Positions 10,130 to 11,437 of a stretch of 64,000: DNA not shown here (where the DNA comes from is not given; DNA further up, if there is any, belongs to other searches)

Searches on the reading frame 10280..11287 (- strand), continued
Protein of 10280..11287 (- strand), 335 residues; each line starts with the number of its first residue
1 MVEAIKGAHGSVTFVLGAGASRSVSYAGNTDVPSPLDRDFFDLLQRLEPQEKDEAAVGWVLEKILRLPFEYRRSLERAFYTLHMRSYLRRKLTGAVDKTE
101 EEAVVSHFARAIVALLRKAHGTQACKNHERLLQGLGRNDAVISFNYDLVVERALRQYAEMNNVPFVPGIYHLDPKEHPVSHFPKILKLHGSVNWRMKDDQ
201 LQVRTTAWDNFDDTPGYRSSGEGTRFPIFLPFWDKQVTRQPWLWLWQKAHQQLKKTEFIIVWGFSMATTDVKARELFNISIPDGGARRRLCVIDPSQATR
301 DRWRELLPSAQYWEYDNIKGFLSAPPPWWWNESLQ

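Call 73: search_protein_families(library=pfam, proteins=[L004:5123-6274:-, L004:7850-10210:-, L004:3232-4014:+, L009:11143-14973:+, L010:8164-9768:+, L010:11151-12278:+, L012:9101-9967:+, L005:8790-9944:+, L008:11247-12770:+, L013:5914-9711:+], max_evalue=0.001)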
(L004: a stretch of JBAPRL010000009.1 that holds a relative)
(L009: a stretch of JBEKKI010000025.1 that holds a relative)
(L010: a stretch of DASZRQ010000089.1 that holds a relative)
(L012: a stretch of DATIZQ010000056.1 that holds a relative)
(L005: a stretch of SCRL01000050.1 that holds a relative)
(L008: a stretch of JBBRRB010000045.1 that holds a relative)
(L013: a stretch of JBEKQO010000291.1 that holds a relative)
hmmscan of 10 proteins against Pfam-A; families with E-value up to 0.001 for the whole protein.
L004:5123-6274:- (383 aa): 1 family
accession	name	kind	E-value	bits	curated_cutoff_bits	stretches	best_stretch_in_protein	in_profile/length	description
PF01420.25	Methylase_S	-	4.3e-11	43.7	22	1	3-170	2-161/168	Type I restriction modification DNA specificity domain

L004:7850-10210:- (786 aa): 5 families
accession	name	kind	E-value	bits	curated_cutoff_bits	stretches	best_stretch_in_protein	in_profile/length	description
PF04851.21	ResIII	-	4.7e-36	124.6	22.5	1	156-321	3-164/164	Type III restriction enzyme, res subunit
PF08463.15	EcoEI_R_C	-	1.1e-30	107.3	24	1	629-784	3-163/163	EcoEI R protein C-terminal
PF18766.7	SWI2_SNF2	-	3.1e-13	50.3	26.7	1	160-351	1-187/221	SWI2/SNF2 ATPase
PF00270.35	DEAD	-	5.1e-09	36.5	26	1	167-322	6-162/167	DEAD/DEAH box helicase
PF00271.37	Helicase_C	-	8.9e-06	26.4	23.5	1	407-521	6-109/110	Helicase conserved C-terminal domain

L004:3232-4014:+ (260 aa): 0 families

L009:11143-14973:+ (1276 aa): 3 families
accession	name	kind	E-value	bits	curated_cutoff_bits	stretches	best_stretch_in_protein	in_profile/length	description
PF20698.3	PIN-TPR-GreABC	-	6.9e-15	55.9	27.8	1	974-1110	1-132/138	PIN domain associated with the TPR-GreAB-C-PIN system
PF14559.12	TPR_19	-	2.3e-09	37.9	25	1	429-488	5-64/68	Tetratricopeptide repeat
PF13428.12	TPR_14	-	3.3e-07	30.8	23.5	0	669-699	11-41/44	Tetratricopeptide repeat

L010:8164-9768:+ (534 aa): 3 families
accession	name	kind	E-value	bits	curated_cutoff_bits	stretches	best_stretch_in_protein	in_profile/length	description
PF00069.31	Pkinase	-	1.3e-37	130.1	31.7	1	285-486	4-198/263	Protein kinase domain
PF07714.23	PK_Tyr_Ser-Thr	-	6.8e-23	81.7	23.1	1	287-481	6-200/258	Protein tyrosine and serine/threonine kinase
PF01636.29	APH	-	0.00064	20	23.2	0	385-433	155-203/239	Phosphotransferase enzyme family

L010:11151-12278:+ (375 aa): 2 families
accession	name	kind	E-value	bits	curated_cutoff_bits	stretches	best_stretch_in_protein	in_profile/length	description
PF13776.11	DUF4172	-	1.2e-33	115.7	25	1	10-91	1-82/82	Domain of unknown function (DUF4172)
PF02661.23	Fic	-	5.5e-15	56.4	24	1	120-231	1-93/93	Fic/DOC family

L012:9101-9967:+ (288 aa): 0 families

L005:8790-9944:+ (384 aa): 0 families

L008:11247-12770:+ (507 aa): 1 family
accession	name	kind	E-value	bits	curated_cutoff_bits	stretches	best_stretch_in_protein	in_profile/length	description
PF14082.12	SduA_C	-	2.6e-05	24.9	27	1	29-126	2-89/159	Shedu protein SduA, C-terminal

L013:5914-9711:+ (1265 aa): 9 families
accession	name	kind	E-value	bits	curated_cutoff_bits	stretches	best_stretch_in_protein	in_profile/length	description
PF06739.17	SBBP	-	2.6e-74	245.3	20.5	7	312-347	2-38/38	Beta-propeller repeat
PF25778.1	DUF7948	-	1.8e-57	195.3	27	2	56-259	1-189/214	Domain of unknown function (DUF7948)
PF22073.2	Cep192_D4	-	2.5e-22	79.6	35.5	2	988-1073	20-111/112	Cep192 domain 4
PF22544.2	HYDIN_VesB_CFA65-like_Ig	-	5.3e-17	62.3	25.5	3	769-860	6-99/100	HYDIN/CFA65/VesB-like, Ig-like domain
PF15780.11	ASH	-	3.1e-16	59.8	27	2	871-952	11-93/98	Abnormal spindle-like microcephaly-assoc'd, ASPM-SPD-2-Hydin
PF07610.17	DUF1573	-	6.1e-11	42.6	26.1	0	790-861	24-97/98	Protein of unknown function (DUF1573)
PF24507.1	Ig_CFAP65_4th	-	7e-10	39.6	27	0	807-862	22-76/76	CFAP65, fourth Ig-like domain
PF12371.14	TMEM131_like_N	-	6.5e-06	26.7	28.8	0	870-947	4-82/84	Transmembrane protein 131-like N-terminal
PF24771.2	Ig_CFAP74_1st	-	3.4e-05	24.6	29.2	0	989-1058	18-86/97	CFAP74 first Ig-like domain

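Call 80: search_protein_families(library=padloc, alignment_id=A1, max_evalue=0.001)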
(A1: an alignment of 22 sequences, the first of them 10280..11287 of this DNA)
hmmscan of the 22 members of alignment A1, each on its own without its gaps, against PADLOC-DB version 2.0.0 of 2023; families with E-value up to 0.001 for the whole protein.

A. member 1, window:10280-11287:- (335 aa): 10 families
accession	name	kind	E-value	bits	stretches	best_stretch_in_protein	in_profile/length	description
PDLC04093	SIR2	-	1e-10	39.2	1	11-266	24-279/395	-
PDLC02414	Aga_SIR2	-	4.1e-09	34.2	1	130-297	110-261/313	-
PDLC02408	Aga_SIR2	-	4.2e-07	27.4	1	128-296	138-289/343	Class II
PDLC04087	SIR2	-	3.3e-06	24.2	1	12-206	19-208/343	-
PDLC04084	SIR2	-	6.4e-06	23.7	0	141-202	182-260/414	-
PDLC04094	SIR2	-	2.3e-05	21.8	1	119-273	128-277/399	-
PDLC04090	SIR2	-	0.00011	19.5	0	11-118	44-155/426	-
PDLC04081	SIR2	-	0.00041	17.6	0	184-282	198-287/345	-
PDLC04089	SIR2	-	0.0005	17.4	0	185-210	172-197/336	-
PDLC04096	SIR2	-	0.00088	16.8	0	134-200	18-90/230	-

B. families by the number of members that match (of 22 scanned): 12 families
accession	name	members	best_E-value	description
PDLC02414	Aga_SIR2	22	8.8e-11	-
PDLC02408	Aga_SIR2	15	2.3e-08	Class II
PDLC04093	SIR2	10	1e-10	-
PDLC04087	SIR2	6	3.3e-06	-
PDLC04084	SIR2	5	1.8e-06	-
PDLC04094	SIR2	5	1.2e-05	-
PDLC04090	SIR2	4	2.5e-05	-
PDLC04081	SIR2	3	0.00026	-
PDLC04961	PDC-S21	1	0.00025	-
PDLC02419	Aga_SIR2-PNTD1-PNTD2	1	0.00042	Class I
PDLC04089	SIR2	1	0.0005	-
PDLC04096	SIR2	1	0.00088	-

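Call 83: search_protein_families(library=pfam, alignment_id=A1, max_evalue=0.1)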
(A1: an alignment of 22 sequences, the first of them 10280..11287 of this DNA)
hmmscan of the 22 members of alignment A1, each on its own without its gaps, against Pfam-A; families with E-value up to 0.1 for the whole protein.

A. member 1, window:10280-11287:- (335 aa): 3 families
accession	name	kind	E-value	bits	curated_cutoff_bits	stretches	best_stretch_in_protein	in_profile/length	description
PF13289.12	SIR2_2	-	3.7e-07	30.8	24.5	1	140-298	2-124/141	SIR2-like domain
PF14253.11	AbiH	-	0.018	15.6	30.9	0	107-272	114-240/260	Bacteriophage abortive infection AbiH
PF25532.1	CH_CAMSAP2_N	-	0.056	13.9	27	0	50-157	14-113/135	CAMSAP2-like, calponin-homology domain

B. families by the number of members that match (of 22 scanned): 7 families
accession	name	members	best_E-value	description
PF13289.12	SIR2_2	21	2.8e-08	SIR2-like domain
PF14253.11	AbiH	2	0.018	Bacteriophage abortive infection AbiH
PF02697.20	VAPB_antitox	1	0.0024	Putative antitoxin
PF14715.11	FixP_N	1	0.035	N-terminal domain of cytochrome oxidase-cbb3, FixP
PF25532.1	CH_CAMSAP2_N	1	0.056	CAMSAP2-like, calponin-homology domain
PF23093.1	GBD_Tenm3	1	0.062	Teneurin-3-like, galactose-binding domain-like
PF15856.10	DUF4727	1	0.098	Domain of unknown function (DUF4727)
